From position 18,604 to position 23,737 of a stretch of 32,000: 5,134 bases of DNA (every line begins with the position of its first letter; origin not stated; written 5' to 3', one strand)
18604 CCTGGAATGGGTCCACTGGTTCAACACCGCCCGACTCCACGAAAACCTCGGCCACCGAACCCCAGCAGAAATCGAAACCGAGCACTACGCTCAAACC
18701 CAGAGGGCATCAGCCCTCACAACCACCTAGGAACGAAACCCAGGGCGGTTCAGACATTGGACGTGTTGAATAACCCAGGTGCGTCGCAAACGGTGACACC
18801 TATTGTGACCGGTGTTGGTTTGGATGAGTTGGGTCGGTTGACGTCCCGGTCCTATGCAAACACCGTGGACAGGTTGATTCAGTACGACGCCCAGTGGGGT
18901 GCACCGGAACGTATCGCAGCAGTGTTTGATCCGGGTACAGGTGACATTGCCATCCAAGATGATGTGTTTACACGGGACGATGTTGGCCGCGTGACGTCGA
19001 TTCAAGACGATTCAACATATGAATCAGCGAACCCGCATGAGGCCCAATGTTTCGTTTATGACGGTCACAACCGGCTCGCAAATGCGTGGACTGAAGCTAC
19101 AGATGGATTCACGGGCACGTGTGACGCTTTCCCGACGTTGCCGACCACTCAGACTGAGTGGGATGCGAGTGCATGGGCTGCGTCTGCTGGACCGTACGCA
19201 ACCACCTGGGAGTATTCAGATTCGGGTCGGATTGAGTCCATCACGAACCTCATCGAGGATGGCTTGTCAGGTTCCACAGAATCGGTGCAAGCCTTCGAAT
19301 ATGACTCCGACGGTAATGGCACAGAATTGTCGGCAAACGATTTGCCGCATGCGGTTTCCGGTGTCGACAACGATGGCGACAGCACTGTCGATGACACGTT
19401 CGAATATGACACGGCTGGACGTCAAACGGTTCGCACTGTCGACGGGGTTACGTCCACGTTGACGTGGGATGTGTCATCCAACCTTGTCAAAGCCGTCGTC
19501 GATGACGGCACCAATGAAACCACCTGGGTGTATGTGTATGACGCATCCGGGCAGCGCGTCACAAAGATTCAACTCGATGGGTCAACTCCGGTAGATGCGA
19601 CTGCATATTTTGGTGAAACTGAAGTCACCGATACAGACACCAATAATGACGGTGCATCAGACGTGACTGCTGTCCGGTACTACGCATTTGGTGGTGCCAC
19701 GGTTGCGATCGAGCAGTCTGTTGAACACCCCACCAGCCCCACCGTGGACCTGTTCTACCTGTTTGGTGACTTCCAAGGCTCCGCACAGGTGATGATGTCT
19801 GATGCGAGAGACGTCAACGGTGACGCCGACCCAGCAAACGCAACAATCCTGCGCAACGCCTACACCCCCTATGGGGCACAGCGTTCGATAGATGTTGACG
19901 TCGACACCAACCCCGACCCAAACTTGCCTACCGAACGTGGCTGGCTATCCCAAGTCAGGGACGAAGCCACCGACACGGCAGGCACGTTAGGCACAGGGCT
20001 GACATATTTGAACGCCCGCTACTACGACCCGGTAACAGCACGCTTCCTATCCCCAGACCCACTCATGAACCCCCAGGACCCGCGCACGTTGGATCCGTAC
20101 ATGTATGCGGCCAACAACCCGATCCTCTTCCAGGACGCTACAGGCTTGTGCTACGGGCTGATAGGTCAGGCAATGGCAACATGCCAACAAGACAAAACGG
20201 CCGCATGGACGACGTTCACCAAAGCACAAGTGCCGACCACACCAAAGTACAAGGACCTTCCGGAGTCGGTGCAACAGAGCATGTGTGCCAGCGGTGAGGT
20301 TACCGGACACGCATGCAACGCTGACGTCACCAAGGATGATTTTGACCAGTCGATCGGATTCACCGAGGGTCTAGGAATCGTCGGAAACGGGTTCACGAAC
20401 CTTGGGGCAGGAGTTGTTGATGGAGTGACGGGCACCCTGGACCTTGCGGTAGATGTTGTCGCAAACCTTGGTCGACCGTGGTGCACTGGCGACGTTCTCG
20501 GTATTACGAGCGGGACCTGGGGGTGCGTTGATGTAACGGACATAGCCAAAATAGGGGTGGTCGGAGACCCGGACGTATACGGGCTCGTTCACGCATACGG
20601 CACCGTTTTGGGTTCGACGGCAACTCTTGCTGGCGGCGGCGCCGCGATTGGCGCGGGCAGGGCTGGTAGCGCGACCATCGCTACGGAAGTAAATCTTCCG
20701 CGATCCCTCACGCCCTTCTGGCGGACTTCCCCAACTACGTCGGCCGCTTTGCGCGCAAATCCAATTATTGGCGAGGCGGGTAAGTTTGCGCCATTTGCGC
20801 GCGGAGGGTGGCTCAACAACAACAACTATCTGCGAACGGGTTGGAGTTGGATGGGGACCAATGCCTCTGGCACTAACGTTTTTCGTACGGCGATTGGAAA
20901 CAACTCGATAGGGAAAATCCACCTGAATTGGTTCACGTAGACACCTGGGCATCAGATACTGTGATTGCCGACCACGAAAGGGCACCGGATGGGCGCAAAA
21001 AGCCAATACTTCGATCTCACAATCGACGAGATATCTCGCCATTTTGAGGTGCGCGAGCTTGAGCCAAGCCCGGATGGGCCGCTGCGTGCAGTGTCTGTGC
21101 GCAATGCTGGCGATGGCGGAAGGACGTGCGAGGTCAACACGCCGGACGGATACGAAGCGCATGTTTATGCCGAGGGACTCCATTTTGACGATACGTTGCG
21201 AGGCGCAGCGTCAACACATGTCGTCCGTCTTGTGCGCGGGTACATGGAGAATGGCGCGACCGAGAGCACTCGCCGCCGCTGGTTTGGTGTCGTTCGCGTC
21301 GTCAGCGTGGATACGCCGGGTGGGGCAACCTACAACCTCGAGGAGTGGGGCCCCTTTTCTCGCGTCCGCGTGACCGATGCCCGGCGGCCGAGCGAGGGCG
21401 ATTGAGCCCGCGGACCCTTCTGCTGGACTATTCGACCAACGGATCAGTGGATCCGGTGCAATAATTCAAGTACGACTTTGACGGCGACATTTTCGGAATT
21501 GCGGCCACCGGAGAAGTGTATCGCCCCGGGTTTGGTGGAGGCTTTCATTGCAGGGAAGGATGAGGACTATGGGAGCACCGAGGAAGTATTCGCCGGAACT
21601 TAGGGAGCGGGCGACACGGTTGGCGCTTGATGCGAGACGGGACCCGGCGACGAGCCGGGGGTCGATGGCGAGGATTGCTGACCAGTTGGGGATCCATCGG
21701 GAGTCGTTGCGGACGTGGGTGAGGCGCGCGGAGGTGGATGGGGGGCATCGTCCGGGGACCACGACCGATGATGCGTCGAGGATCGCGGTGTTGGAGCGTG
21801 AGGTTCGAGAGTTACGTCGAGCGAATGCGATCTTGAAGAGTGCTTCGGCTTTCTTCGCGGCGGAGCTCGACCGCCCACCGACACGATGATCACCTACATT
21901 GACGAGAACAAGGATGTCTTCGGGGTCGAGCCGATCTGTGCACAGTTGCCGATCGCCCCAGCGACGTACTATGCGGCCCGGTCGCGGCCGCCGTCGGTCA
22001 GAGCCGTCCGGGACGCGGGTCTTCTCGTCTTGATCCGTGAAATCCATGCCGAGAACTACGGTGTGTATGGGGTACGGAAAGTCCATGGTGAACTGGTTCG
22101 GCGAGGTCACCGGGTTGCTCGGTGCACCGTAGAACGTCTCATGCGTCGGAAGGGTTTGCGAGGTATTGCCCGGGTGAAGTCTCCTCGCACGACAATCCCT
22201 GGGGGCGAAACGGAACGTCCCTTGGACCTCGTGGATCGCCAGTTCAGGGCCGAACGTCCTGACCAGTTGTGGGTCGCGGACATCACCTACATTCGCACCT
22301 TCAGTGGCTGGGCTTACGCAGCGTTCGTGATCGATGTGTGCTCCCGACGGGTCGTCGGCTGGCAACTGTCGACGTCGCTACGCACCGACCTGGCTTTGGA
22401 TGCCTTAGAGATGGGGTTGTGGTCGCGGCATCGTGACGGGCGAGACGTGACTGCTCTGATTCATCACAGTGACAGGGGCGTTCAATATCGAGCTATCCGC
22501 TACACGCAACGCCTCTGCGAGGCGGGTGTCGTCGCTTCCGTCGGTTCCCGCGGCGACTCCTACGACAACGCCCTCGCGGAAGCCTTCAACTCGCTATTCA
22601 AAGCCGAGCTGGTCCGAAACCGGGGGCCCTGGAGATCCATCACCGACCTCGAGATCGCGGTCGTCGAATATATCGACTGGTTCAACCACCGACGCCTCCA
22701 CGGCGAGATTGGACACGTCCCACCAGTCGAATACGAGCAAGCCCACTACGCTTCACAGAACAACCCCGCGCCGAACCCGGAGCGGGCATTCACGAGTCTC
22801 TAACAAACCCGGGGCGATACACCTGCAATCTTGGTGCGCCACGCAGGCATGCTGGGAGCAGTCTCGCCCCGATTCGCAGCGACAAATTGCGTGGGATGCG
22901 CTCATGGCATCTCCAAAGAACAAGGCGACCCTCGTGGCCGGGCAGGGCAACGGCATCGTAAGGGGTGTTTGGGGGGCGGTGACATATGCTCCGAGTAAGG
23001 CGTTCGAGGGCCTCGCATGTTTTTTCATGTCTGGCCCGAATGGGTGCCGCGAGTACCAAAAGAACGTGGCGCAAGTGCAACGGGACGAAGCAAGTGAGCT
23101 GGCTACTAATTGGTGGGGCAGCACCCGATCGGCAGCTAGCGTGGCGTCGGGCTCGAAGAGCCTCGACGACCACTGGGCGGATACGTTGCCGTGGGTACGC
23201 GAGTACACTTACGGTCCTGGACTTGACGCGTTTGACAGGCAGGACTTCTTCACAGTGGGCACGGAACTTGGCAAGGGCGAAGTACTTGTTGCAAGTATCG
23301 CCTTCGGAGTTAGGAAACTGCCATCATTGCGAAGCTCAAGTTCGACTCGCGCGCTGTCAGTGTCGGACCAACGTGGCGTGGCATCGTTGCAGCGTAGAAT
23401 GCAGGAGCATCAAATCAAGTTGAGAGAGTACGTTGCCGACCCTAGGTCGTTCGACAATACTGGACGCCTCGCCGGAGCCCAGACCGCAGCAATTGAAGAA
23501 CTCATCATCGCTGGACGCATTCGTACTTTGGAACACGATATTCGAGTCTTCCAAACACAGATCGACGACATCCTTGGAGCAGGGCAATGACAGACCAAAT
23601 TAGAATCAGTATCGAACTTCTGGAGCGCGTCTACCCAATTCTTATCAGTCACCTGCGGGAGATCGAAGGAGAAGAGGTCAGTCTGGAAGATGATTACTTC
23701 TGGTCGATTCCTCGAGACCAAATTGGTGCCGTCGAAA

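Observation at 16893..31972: Array of silent orphan rhs 3' fragments carrying at least four different toxin tips, each with its own small downstream ORF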

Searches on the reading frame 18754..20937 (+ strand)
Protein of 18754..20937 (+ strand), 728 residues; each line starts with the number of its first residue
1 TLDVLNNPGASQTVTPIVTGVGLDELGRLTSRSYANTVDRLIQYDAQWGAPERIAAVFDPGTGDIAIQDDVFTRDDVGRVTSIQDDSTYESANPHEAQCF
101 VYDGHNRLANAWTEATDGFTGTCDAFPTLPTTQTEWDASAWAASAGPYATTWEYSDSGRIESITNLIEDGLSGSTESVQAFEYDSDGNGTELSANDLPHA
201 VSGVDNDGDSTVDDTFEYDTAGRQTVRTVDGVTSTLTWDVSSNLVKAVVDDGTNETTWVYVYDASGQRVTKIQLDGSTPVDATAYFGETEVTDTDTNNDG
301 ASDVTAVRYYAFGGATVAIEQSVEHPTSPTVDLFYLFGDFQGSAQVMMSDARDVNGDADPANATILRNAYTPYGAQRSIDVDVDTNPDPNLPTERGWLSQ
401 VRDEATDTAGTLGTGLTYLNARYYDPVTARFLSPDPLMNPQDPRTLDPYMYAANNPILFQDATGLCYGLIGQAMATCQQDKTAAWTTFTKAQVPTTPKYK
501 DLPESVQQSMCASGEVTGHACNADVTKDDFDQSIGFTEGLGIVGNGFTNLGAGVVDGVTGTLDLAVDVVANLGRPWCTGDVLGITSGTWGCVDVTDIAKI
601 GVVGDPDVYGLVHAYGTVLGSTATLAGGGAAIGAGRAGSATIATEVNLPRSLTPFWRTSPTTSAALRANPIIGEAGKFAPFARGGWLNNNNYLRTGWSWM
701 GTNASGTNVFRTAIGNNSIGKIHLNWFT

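Call 11: search_protein_families(library=ncbifam, max_evalue=0.01, proteins=[window:18754-20937:+])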
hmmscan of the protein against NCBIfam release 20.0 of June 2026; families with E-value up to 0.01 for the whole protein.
window:18754-20937:+ (728 aa): 1 family
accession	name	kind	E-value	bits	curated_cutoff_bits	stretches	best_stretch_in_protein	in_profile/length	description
TIGR03696.1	Rhs_assc_core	domain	3.8e-14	53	32.5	1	413-465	27-76/76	RHS repeat-associated core domain-containing protein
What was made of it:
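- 18753..20940 (+): O1b. Core 18753-20155 equals main 14312-15714 (90.5%). The linker runs from 20155 to about 20666 and is shared with O3. The unique terminal domain of ~91 residues runs from about 20665 to 20940. TIGR03696 at 3.8e-14 (call 11).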

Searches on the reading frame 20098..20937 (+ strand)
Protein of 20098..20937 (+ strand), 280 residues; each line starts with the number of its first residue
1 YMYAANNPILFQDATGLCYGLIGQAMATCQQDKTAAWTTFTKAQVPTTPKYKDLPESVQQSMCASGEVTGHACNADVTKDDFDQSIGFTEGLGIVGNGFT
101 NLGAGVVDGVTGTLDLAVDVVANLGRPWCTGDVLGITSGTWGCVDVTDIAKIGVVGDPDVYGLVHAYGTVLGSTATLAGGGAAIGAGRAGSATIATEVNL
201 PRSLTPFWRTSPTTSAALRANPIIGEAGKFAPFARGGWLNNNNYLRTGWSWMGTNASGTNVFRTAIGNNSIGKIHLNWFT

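Call 13: search_protein_families(library=pfam, max_evalue=1, proteins=[window:20098-20937:+])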
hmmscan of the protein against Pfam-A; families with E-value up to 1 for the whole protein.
window:20098-20937:+ (280 aa): 0 families

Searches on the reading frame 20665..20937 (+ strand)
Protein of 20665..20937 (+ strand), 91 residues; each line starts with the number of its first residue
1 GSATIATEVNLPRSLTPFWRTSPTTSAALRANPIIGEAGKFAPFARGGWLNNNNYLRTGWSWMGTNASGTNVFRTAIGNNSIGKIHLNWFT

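Call 72: search_dna_similar(query=window:20665-20937:+, collection=plasmids, mode=protein, max_evalue=0.01, max_rows=10)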
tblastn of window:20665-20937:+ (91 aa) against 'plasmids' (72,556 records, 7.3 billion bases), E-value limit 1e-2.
No match.

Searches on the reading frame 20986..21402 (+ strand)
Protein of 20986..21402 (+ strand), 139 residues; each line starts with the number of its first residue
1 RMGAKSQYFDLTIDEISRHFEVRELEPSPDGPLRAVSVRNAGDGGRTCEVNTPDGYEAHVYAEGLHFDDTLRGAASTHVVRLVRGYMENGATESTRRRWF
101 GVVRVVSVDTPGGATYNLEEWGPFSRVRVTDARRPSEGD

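Call 10: search_protein_families(library=pfam, max_evalue=0.01, proteins=[window:20986-21402:+])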
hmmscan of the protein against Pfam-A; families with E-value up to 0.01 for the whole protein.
window:20986-21402:+ (139 aa): 0 families

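Call 11: search_protein_families(library=ncbifam, max_evalue=0.01, proteins=[window:20986-21402:+])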
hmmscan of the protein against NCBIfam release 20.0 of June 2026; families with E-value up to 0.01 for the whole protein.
window:20986-21402:+ (139 aa): 0 families

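Call 73: search_dna_similar(query=window:20989-21402:+, collection=plasmids, mode=protein, max_evalue=0.01, max_rows=10)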
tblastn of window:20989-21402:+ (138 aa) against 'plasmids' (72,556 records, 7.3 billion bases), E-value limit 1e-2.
No match.
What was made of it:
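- Tried and rejected: Tblastn of the O1 tip and imm1 against plasmids gave no match (calls 72, 73).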

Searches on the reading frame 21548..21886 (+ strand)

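Call 60: search_protein_families(library=pfam, max_evalue=0.001, proteins=[window:21548-21886:+])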
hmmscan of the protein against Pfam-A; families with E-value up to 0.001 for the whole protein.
window:21548-21886:+ (113 aa): 1 family
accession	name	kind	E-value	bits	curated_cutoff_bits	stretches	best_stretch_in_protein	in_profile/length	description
PF01527.26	HTH_Tnp_1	-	4.5e-12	46.4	24.1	1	8-94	1-75/75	Transposase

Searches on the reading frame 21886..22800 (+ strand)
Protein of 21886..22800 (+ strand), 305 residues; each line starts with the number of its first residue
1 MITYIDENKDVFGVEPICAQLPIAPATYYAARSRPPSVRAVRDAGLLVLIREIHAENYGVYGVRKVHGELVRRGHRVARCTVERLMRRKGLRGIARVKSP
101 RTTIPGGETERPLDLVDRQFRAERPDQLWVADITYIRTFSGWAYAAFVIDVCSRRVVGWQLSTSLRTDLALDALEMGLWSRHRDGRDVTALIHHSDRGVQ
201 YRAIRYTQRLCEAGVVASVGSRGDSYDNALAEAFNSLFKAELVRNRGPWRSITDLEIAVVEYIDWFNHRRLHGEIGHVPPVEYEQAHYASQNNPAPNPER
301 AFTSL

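Call 60: search_protein_families(library=pfam, max_evalue=0.001, proteins=[window:21886-22800:+])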
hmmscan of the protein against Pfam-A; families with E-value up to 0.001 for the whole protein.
window:21886-22800:+ (305 aa): 4 families
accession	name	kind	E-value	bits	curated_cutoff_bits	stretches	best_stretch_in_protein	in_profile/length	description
PF00665.32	rve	-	2e-19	70.1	32.6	1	123-224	2-101/102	Integrase core domain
PF13276.12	HTH_21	-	4.7e-18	65.6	28.1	1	44-98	5-59/60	HTH-like domain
PF13683.12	rve_3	-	1.9e-10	40.8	26.5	1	214-280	2-67/67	Integrase core domain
PF13333.12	rve_2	-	1.1e-09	38.8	22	1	232-285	1-53/56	Integrase core domain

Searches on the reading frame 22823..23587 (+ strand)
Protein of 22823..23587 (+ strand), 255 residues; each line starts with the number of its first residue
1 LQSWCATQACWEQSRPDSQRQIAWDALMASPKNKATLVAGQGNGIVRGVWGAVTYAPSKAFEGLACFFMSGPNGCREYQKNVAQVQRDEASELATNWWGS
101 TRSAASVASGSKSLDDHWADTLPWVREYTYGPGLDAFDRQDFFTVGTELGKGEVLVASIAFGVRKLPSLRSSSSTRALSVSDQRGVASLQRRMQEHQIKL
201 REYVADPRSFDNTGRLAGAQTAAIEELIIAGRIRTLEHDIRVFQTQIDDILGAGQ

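Call 10: search_protein_families(library=pfam, max_evalue=0.01, proteins=[window:22823-23587:+])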
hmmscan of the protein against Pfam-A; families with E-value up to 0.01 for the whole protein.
window:22823-23587:+ (255 aa): 0 families

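Call 11: search_protein_families(library=ncbifam, max_evalue=0.01, proteins=[window:22823-23587:+])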
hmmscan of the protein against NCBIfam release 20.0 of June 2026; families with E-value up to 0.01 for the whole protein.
window:22823-23587:+ (255 aa): 0 families

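Call 13: search_protein_families(library=pfam, max_evalue=1, proteins=[window:22823-23587:+])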
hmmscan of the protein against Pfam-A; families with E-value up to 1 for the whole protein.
window:22823-23587:+ (255 aa): 0 families

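Call 34: search_solved_structures(query=window:22823-23587:+, max_evalue=10)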
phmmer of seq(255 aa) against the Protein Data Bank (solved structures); distinct sequences matched with E-value up to 10: 2.
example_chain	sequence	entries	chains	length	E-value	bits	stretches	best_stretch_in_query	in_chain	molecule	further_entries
3vgk_A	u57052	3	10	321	0.21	14.3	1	4-52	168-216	Glucokinase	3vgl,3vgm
8art_A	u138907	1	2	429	0.41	13.4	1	94-138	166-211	Putative secreted maltose-binding protein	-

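Call 44: search_protein_representatives(protein=window:22823-23587:+)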
Query: 255 residues. Proteins with E-value up to 0.001 (for the whole library): 427; up to 1e-10: 35; up to 1e-30: 1. The best 150 are listed.
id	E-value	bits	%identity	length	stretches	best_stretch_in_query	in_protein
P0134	2.6e-147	505.4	100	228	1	28-255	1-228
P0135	8.7e-23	97.5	31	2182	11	21-68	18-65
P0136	1.0e-18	84.2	56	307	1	162-252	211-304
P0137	6.3e-15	71.8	44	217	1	145-254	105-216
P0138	1.9e-14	70.2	54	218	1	173-253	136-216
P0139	4.6e-14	68.9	39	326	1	115-252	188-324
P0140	1.5e-13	67.2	47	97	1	171-254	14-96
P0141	2.8e-13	66.4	50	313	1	171-254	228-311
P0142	4.0e-13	65.9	53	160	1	178-253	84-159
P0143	5.0e-13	65.5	47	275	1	166-251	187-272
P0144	8.9e-13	64.7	49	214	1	171-254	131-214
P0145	1.2e-12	64.3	49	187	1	167-251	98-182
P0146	1.4e-12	64.1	41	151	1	157-254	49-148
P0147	1.5e-12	64.0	43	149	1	156-253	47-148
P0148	1.7e-12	63.8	52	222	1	176-254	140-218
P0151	4.6e-12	62.4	49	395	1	172-254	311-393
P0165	7.8e-11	58.4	44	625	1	174-254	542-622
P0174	1.8e-10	57.2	45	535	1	168-253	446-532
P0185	3.8e-10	56.1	44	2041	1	161-252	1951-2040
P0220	4.2e-09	52.7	47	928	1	177-254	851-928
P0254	3.8e-08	49.5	48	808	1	171-254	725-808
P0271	8.9e-08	48.4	43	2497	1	159-251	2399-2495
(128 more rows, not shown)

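Call 47: search_protein_families(library=pfam, max_evalue=0.001, proteins=[P0136, P0139, P0185, P0271, P0220, P0254, P0165, P0151, P0174])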
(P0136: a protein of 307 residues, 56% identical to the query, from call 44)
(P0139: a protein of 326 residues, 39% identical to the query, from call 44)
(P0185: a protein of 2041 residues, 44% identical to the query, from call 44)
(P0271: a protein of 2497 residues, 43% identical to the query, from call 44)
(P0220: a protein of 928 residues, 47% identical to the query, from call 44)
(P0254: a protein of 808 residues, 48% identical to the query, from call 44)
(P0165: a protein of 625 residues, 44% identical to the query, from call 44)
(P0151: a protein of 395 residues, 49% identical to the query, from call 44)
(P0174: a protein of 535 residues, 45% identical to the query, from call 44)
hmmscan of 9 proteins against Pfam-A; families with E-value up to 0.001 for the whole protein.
P0136 (307 aa): 0 families

P0139 (326 aa): 0 families

P0185 (2041 aa): 3 families
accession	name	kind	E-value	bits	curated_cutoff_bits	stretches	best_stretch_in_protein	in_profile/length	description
PF13517.12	FG-GAP_3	-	4.5e-25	88.5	26.9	3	447-512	1-60/61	FG-GAP-like repeat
PF05593.20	RHS_repeat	-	5.4e-24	84.5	22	3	1122-1154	5-37/38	RHS Repeat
PF01839.29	FG-GAP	-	1.4e-11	44.4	22.1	0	500-518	7-25/37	FG-GAP repeat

P0271 (2497 aa): 5 families
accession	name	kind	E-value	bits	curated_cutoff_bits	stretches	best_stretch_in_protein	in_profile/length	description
PF13385.13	Laminin_G_3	-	2.4e-32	112.6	27.6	2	93-223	13-149/151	Concanavalin A-like lectin/glucanases superfamily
PF11721.14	Malectin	-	1e-30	107.3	23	1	922-1057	2-163/163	Malectin domain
PF07691.17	PA14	-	8.7e-14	52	24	1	266-386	30-145/147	PA14 domain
PF12819.13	Malectin_like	-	3.1e-07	30.4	24.5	1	961-1060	228-329/331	Malectin-like domain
PF10528.15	GLEYA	-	1.1e-05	26.1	26.2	1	285-370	4-85/91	GLEYA domain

P0220 (928 aa): 1 family
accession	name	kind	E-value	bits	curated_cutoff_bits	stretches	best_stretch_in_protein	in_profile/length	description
PF05593.20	RHS_repeat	-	5.7e-11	43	22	1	414-446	1-33/38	RHS Repeat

P0254 (808 aa): 2 families
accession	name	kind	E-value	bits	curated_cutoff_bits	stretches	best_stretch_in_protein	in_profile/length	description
PF05593.20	RHS_repeat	-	5.4e-68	224.7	22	9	29-65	2-38/38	RHS Repeat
PF25023.1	TEN_YD-shell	-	8.8e-09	34.4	50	1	415-634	648-866/909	Teneurin YD-shell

P0165 (625 aa): 1 family
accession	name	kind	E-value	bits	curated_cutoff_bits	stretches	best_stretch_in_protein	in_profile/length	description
PF01833.30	TIG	-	3.5e-15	56.2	20.9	2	223-287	1-69/84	IPT/TIG domain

P0151 (395 aa): 0 families

P0174 (535 aa): 0 families
